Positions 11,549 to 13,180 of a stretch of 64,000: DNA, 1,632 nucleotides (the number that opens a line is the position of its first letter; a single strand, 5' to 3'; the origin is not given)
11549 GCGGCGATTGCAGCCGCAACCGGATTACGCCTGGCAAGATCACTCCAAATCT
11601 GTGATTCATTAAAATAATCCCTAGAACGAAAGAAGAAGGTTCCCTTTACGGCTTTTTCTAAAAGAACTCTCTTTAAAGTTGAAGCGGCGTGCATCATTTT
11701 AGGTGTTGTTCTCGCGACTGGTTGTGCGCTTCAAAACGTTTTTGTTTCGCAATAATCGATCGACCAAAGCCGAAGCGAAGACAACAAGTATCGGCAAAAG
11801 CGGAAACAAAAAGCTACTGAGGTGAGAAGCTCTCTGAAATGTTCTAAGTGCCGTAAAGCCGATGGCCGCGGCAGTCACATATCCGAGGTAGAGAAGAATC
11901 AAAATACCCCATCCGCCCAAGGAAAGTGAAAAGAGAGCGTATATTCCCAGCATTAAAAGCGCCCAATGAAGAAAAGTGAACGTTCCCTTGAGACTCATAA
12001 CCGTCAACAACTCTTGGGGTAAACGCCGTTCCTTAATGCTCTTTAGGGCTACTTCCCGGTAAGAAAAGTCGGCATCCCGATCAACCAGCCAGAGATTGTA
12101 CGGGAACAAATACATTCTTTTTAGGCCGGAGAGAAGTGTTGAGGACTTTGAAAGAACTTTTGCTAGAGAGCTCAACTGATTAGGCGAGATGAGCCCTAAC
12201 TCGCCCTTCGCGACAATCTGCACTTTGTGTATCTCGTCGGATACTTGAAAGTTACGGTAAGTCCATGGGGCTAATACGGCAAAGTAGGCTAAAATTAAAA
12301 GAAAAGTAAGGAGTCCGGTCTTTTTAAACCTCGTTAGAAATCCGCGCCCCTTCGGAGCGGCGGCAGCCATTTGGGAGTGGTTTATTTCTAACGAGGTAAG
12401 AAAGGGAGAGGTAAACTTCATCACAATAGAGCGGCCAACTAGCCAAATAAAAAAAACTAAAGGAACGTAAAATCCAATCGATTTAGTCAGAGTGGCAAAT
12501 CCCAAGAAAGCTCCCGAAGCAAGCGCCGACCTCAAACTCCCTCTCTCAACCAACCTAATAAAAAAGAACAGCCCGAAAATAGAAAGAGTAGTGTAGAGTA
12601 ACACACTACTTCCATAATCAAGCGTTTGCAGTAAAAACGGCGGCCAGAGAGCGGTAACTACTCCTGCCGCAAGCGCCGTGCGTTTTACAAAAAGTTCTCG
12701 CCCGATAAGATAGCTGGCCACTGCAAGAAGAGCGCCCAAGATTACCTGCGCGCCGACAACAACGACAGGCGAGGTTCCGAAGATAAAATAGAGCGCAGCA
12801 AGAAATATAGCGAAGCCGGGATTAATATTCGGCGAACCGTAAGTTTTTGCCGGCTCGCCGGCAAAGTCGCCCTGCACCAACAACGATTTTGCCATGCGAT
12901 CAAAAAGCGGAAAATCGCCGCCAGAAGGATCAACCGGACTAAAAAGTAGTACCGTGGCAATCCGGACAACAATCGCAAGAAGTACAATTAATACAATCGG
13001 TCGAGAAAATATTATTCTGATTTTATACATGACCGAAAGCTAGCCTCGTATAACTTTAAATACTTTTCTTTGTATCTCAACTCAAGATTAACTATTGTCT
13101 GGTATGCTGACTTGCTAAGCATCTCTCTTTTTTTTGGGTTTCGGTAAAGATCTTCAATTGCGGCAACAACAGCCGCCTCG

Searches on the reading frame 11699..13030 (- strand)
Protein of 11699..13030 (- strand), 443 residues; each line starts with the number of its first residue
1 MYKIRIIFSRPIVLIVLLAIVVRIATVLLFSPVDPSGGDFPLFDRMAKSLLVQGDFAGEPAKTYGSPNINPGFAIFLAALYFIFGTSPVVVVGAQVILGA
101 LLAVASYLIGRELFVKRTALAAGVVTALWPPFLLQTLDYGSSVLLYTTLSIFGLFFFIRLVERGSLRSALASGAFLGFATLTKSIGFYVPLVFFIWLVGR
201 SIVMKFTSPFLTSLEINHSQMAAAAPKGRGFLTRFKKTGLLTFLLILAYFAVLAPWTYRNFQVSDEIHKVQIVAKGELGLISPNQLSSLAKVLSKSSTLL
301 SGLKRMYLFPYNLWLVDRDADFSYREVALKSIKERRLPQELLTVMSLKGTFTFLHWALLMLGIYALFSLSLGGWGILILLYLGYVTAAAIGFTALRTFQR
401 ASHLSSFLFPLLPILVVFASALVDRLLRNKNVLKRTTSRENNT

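Call 13: find_encoding_contigs(protein=window:11699-13030:-, flank=2000, max_places=3)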
Protein window:11699-13030:- (443 aa): 1 contig read that carries it; 1 place shown.
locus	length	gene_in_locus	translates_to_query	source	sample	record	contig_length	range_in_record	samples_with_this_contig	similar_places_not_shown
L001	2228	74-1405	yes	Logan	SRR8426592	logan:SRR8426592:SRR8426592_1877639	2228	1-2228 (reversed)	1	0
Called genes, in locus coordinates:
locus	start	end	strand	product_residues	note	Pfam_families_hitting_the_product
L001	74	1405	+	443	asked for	PF13231:PMT_2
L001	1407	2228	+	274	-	?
